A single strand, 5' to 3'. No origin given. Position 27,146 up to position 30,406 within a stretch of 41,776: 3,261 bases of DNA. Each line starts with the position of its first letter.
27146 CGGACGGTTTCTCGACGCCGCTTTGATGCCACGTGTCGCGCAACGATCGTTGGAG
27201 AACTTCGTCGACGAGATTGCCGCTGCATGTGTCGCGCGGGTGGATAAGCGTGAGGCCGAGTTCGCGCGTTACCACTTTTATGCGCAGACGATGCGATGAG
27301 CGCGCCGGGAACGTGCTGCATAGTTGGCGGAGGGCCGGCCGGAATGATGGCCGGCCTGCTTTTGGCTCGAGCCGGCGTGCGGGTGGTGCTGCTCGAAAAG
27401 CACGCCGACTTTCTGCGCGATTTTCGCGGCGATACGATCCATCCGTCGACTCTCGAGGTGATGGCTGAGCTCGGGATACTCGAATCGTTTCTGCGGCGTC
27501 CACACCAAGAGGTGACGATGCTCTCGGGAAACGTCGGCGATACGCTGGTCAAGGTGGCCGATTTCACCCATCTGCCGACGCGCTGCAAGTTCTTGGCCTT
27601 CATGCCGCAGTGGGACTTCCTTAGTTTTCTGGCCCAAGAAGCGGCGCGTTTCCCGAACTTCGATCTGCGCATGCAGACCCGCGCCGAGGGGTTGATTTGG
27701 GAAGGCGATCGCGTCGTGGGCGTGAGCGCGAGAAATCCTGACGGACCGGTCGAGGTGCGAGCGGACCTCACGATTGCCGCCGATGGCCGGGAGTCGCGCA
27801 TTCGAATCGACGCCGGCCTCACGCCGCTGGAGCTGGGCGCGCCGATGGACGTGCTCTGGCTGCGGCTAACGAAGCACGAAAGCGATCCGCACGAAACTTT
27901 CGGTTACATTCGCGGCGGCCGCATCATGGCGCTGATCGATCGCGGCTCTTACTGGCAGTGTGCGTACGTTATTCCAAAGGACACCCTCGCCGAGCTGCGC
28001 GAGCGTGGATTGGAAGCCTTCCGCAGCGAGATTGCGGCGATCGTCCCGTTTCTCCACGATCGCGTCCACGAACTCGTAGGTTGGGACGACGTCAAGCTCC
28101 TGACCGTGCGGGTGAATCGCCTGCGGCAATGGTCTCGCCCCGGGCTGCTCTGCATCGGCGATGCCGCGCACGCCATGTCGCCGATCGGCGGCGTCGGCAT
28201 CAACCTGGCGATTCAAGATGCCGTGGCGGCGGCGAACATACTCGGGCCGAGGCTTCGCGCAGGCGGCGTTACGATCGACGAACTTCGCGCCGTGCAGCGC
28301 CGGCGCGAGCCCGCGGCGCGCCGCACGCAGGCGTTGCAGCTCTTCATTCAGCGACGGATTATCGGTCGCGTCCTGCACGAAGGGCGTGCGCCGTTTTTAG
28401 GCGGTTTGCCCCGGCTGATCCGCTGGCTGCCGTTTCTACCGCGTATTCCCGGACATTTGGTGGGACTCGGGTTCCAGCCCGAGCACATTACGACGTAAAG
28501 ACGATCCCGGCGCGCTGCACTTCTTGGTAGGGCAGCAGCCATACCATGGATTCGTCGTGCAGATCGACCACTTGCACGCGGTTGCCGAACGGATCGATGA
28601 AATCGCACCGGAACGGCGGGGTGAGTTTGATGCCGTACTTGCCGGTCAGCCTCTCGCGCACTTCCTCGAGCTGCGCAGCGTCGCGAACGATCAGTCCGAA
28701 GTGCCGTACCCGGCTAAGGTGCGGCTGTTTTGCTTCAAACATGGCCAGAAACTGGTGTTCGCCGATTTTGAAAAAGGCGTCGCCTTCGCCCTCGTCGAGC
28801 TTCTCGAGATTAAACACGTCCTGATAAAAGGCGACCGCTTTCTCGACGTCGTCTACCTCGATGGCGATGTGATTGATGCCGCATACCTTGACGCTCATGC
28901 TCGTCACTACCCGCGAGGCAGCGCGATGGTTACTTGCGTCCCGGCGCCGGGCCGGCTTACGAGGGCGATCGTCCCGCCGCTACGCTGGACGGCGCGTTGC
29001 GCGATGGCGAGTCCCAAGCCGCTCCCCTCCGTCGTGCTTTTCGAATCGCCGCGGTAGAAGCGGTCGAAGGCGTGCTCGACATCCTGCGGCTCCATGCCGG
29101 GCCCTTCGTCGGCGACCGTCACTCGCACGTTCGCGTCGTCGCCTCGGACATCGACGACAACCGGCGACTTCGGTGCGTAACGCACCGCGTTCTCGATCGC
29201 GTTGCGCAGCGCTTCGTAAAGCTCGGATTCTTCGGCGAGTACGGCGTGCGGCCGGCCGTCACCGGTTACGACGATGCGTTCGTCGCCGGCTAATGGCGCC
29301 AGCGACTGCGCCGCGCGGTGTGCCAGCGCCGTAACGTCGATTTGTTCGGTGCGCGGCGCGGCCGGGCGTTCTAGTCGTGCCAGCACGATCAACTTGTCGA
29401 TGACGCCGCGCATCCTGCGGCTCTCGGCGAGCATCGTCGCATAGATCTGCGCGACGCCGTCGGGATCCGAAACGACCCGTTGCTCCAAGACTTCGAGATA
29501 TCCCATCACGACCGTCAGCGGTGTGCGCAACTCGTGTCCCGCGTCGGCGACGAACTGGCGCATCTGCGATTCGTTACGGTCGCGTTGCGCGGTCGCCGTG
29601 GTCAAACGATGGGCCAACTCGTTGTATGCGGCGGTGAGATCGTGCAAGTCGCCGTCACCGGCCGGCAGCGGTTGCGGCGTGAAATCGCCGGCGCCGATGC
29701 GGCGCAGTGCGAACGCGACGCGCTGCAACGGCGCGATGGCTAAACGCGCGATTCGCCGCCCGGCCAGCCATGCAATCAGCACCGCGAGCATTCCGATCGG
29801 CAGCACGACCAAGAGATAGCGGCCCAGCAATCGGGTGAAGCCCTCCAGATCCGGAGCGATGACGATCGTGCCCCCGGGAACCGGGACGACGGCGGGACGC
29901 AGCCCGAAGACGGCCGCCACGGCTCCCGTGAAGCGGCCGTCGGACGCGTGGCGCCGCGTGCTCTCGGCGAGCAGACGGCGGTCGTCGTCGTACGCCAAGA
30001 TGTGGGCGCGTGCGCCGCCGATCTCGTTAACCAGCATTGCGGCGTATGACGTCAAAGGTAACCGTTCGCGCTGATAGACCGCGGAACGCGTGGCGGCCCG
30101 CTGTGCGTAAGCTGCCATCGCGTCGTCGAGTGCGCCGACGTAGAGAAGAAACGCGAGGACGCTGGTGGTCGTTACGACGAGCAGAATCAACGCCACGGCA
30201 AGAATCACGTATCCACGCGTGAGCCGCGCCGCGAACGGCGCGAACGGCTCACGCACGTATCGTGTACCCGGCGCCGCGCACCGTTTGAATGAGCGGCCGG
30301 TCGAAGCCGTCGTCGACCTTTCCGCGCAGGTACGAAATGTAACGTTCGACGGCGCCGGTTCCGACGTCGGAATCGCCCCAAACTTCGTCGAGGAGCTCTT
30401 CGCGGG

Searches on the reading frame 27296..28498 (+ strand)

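Call 11: search_protein_families(library=pfam, proteins=[window:27296-28498:+], max_evalue=0.001)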
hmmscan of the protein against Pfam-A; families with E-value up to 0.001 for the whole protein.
window:27296-28498:+ (400 aa): 9 families
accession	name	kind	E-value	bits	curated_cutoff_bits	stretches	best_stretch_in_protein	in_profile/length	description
PF01494.25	FAD_binding_3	-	1.6e-59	202.4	22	1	7-341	4-342/349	FAD binding domain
PF00890.30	FAD_binding_2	-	1.6e-08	34.6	20.4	1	9-37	4-32/414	FAD binding domain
PF12831.13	FAD_oxidored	-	4.4e-08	33.3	27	1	8-162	3-143/416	FAD dependent oxidoreductase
PF03486.20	HI0933_like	-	1.5e-06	28.3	50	1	8-43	4-39/244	HI0933-like protein Rossmann domain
PF13450.12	NAD_binding_8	-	1.8e-06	28.6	21.9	1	9-38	1-30/68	NAD(P)-binding Rossmann-like domain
PF04820.20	Trp_halogenase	-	5.2e-06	26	21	1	8-68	3-67/458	Tryptophan halogenase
PF01266.30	DAO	-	3e-05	24.1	27.9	1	8-38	3-33/353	FAD dependent oxidoreductase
PF07992.20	Pyr_redox_2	-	0.00022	21.2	26.1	0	7-37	3-33/291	Pyridine nucleotide-disulphide oxidoreductase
PF01134.28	GIDA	-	0.00025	20.6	22.1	1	7-38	2-33/391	Glucose inhibited division protein A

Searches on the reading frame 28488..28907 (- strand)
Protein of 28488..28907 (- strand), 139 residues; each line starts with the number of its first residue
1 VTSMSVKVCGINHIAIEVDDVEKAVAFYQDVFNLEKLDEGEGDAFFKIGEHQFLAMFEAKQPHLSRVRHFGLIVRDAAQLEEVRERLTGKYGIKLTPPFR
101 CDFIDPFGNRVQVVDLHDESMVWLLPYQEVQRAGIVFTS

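Call 11: search_protein_families(library=pfam, proteins=[window:28488-28907:-], max_evalue=0.001)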
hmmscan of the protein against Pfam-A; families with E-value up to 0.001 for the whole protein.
window:28488-28907:- (139 aa): 3 families
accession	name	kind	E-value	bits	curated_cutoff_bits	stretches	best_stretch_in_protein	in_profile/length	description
PF00903.31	Glyoxalase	-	1e-11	45.7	20.6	1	10-91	1-92/121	Glyoxalase/Bleomycin resistance protein/Dioxygenase superfamily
PF22677.2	Ble-like_N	-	2.2e-05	24.6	24.5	1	13-32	4-23/41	Bleomycin resistance protein-like N-terminal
PF13669.12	Glyoxalase_4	-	8e-05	23.3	27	0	12-40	1-29/109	Glyoxalase/Bleomycin resistance protein/Dioxygenase superfamily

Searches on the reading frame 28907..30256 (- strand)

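Call 11: search_protein_families(library=pfam, proteins=[window:28907-30256:-], max_evalue=0.001)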
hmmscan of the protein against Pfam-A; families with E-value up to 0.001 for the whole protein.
window:28907-30256:- (449 aa): 4 families
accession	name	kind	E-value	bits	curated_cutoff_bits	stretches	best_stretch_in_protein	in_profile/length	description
PF02518.31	HATPase_c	-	5.7e-28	98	26.4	1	343-448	3-109/111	Histidine kinase-, DNA gyrase B-, and HSP90-like ATPase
PF00512.31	HisKA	-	5.9e-16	58.7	26.9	1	231-297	1-65/66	His Kinase A (phospho-acceptor) domain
PF13581.12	HATPase_c_2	-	5.4e-09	36.6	27.4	1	346-425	36-111/127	Histidine kinase-like ATPase domain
PF00672.30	HAMP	-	5e-07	30.4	25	1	169-219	2-52/53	HAMP domain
